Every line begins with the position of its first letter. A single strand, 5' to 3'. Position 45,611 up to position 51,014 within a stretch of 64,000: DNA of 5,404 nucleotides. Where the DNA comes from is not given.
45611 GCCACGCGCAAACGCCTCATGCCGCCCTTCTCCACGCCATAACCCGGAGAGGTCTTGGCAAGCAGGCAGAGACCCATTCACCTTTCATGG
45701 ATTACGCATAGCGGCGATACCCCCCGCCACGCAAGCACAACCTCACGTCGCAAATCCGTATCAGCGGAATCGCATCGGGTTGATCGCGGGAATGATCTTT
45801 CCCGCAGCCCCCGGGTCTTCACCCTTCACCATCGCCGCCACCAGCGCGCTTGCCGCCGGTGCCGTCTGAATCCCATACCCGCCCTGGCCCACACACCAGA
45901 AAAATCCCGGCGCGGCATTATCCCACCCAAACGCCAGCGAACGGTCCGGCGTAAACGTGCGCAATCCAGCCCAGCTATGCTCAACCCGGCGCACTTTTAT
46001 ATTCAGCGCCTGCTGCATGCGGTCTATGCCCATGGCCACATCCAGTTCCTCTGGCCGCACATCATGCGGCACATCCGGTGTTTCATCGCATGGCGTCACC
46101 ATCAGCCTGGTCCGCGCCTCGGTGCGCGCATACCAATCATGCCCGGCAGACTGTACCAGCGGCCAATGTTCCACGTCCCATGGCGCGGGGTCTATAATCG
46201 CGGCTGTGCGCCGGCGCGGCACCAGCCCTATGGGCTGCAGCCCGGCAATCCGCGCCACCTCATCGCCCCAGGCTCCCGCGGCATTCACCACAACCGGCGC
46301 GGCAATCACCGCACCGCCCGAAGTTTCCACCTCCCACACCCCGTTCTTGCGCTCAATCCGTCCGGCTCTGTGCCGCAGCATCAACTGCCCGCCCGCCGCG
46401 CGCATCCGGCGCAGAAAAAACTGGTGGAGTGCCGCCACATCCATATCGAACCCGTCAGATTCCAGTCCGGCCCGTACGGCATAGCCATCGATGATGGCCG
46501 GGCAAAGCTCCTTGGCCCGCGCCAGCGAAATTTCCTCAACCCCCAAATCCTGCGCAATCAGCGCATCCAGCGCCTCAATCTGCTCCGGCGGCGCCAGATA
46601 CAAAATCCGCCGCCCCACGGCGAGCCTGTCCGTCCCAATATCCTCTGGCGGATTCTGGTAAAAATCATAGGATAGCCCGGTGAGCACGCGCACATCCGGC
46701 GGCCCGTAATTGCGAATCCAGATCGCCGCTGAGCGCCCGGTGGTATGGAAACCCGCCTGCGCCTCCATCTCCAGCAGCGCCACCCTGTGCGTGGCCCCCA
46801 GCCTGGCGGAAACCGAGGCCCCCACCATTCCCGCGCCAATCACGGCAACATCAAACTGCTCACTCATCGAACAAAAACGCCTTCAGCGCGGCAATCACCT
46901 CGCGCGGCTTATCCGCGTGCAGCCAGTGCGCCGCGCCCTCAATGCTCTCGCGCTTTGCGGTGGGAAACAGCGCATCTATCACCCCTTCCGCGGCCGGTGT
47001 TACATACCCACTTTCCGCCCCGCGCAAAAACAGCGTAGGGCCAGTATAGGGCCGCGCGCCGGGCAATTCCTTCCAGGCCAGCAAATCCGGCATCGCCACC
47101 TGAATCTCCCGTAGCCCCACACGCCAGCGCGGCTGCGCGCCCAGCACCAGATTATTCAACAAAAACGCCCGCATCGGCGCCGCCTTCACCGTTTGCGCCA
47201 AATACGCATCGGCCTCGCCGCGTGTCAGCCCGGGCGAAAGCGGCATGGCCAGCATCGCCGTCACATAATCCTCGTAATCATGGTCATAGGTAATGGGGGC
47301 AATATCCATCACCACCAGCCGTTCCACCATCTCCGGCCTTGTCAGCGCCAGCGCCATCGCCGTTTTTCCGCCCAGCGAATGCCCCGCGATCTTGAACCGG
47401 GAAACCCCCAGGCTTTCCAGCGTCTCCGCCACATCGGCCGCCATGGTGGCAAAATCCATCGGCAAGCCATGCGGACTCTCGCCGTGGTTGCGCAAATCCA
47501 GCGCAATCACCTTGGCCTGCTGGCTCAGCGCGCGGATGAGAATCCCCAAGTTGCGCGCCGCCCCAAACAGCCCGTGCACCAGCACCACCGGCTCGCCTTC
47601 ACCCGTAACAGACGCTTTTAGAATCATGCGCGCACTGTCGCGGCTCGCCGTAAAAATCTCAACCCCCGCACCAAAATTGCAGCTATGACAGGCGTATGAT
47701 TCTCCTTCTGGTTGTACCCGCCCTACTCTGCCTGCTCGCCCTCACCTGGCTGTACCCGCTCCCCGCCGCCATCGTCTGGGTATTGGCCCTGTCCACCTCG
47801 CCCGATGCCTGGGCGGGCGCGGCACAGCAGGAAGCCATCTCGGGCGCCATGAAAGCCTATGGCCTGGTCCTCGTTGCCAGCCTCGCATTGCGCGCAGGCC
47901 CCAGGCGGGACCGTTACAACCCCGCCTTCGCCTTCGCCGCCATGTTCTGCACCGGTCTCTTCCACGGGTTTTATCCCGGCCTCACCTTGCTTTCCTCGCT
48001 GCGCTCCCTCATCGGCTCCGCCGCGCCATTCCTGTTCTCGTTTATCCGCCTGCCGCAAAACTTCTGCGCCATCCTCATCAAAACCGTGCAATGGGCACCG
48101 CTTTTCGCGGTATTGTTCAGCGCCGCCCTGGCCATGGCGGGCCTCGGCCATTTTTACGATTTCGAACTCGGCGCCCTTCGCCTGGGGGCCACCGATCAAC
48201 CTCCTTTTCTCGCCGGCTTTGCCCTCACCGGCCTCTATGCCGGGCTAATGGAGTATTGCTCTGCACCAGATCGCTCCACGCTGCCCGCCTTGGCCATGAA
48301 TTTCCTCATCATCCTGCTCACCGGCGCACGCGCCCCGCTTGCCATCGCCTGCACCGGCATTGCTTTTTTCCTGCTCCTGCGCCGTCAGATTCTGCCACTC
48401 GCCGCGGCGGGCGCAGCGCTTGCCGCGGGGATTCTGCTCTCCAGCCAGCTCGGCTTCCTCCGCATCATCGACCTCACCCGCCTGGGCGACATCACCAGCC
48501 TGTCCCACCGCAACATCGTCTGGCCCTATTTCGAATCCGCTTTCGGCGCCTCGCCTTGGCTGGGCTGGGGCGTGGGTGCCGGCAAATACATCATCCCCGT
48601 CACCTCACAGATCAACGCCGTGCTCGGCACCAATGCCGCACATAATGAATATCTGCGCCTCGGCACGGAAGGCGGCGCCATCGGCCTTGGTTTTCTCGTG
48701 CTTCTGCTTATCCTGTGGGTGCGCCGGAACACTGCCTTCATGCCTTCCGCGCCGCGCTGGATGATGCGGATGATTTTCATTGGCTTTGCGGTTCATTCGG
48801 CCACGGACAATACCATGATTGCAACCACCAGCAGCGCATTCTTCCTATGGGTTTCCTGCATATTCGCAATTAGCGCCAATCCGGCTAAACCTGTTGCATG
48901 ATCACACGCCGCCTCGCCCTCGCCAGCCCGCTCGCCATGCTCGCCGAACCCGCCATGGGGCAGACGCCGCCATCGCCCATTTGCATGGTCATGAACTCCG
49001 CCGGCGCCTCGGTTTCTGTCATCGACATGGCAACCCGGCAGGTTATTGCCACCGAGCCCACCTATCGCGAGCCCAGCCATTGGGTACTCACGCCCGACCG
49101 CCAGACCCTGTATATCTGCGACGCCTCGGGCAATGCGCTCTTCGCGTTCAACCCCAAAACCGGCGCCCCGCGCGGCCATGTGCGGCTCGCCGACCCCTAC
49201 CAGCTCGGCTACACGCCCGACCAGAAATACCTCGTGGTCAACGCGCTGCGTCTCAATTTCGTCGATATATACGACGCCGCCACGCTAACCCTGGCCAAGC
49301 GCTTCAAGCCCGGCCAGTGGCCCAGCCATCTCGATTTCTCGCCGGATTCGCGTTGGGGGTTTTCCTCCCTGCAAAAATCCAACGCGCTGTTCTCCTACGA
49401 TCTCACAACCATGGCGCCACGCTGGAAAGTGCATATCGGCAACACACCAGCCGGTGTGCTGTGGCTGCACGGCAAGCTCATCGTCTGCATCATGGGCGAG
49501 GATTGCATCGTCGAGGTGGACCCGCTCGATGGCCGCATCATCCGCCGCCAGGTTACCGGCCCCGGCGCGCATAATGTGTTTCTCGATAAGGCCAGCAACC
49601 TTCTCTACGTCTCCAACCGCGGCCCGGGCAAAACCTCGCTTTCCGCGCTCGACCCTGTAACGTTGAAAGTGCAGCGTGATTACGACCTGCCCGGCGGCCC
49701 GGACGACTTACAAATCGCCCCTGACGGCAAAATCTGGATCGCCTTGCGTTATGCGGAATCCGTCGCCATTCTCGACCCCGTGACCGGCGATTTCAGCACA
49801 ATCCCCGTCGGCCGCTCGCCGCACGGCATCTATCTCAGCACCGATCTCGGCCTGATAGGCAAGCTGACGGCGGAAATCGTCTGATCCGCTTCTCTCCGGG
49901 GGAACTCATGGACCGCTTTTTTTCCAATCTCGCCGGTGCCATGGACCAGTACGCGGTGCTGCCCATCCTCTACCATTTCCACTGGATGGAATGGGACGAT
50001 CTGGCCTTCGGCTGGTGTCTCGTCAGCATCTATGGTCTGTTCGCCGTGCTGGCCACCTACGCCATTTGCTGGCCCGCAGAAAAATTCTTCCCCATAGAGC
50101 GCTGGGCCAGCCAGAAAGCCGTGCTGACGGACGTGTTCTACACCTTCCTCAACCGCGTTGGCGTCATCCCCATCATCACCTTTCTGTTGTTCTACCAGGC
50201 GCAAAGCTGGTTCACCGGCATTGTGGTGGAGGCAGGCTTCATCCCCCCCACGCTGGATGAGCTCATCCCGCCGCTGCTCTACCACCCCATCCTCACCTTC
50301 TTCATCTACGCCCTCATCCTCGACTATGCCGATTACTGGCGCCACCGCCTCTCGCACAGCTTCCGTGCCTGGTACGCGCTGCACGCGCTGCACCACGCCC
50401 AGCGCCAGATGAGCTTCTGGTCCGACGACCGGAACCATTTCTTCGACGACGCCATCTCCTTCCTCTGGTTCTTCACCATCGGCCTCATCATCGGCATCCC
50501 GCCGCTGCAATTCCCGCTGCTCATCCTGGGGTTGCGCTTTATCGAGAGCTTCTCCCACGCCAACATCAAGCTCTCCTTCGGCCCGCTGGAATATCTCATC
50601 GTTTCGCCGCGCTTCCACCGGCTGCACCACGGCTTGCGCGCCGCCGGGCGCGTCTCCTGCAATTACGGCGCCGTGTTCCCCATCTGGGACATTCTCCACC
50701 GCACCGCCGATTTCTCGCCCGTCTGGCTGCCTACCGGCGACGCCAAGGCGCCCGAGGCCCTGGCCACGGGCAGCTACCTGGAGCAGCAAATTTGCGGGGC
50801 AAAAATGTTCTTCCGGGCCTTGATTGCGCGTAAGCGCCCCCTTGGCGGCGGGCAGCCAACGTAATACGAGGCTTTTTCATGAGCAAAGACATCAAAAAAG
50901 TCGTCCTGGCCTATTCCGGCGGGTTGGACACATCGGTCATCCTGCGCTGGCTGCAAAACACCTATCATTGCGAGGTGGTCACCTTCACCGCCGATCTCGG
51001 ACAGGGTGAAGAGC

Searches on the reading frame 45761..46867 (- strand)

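Call 106: search_protein_families(library=pfam, proteins=[window:45761-46867:-], max_evalue=0.000001)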
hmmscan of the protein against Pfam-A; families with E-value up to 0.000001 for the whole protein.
window:45761-46867:- (368 aa): 1 family
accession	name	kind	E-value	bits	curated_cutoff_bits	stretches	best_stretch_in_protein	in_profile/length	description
PF01266.30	DAO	-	1.2e-48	166.9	27.9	1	6-346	1-353/353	FAD dependent oxidoreductase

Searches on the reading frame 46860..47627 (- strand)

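Call 106: search_protein_families(library=pfam, proteins=[window:46860-47627:-], max_evalue=0.000001)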
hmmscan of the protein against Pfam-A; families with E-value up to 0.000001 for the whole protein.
window:46860-47627:- (255 aa): 4 families
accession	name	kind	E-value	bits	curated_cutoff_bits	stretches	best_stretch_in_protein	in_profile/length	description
PF00561.26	Abhydrolase_1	-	3.9e-27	95.9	25.8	1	13-241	2-245/245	alpha/beta hydrolase fold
PF12697.13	Abhydrolase_6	-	5.2e-16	60.4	26.3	1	14-247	1-217/217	Alpha/beta hydrolase family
PF12146.15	Hydrolase_4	-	4.2e-10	39.8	27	1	14-214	7-210/239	Serine aminopeptidase, S33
PF00975.26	Thioesterase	-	3.6e-07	31.1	26.4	1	13-108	2-101/226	Thioesterase domain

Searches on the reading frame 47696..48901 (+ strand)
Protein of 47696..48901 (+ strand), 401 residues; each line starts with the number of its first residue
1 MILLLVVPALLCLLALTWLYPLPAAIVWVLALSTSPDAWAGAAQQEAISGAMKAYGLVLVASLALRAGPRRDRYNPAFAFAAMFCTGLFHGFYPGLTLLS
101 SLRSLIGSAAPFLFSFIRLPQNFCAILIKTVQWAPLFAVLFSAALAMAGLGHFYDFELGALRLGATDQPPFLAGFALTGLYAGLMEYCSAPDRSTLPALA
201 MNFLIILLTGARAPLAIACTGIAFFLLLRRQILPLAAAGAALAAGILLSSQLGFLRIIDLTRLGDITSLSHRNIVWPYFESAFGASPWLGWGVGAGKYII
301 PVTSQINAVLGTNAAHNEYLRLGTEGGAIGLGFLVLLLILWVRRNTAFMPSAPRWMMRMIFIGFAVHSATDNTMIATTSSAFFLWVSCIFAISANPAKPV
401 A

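Call 106: search_protein_families(library=pfam, proteins=[window:47696-48901:+], max_evalue=0.000001)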
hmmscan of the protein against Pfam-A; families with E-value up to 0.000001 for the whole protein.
window:47696-48901:+ (401 aa): 1 family
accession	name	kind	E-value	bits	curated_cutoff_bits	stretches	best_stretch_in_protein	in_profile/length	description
PF04932.20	Wzy_C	-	1.9e-11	44.4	31.7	1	198-334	2-148/149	O-Antigen ligase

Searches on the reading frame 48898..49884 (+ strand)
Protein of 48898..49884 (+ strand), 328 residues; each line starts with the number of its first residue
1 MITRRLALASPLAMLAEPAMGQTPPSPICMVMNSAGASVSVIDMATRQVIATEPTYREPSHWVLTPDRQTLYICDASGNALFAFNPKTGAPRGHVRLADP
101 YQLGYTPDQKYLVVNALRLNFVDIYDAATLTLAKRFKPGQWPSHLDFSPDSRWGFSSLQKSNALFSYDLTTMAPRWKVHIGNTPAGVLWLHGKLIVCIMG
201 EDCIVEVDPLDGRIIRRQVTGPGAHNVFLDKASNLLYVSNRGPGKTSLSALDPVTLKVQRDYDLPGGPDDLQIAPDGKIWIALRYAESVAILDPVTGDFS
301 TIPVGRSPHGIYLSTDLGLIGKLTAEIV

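Call 106: search_protein_families(library=pfam, proteins=[window:48898-49884:+], max_evalue=0.000001)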
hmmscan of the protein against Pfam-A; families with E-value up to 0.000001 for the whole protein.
window:48898-49884:+ (328 aa): 1 family
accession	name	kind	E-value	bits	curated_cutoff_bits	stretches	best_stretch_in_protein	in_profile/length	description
PF21783.3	YNCE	-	5.4e-40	138.2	27.1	1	23-312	37-332/339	YNCE-like beta-propeller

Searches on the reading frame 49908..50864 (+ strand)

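Call 106: search_protein_families(library=pfam, proteins=[window:49908-50864:+], max_evalue=0.000001)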
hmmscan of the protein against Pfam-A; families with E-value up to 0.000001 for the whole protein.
window:49908-50864:+ (318 aa): 1 family
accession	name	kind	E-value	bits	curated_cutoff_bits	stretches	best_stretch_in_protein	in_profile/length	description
PF04116.19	FA_hydroxylase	-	1.2e-24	87.6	31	1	132-266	2-132/132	Fatty acid hydroxylase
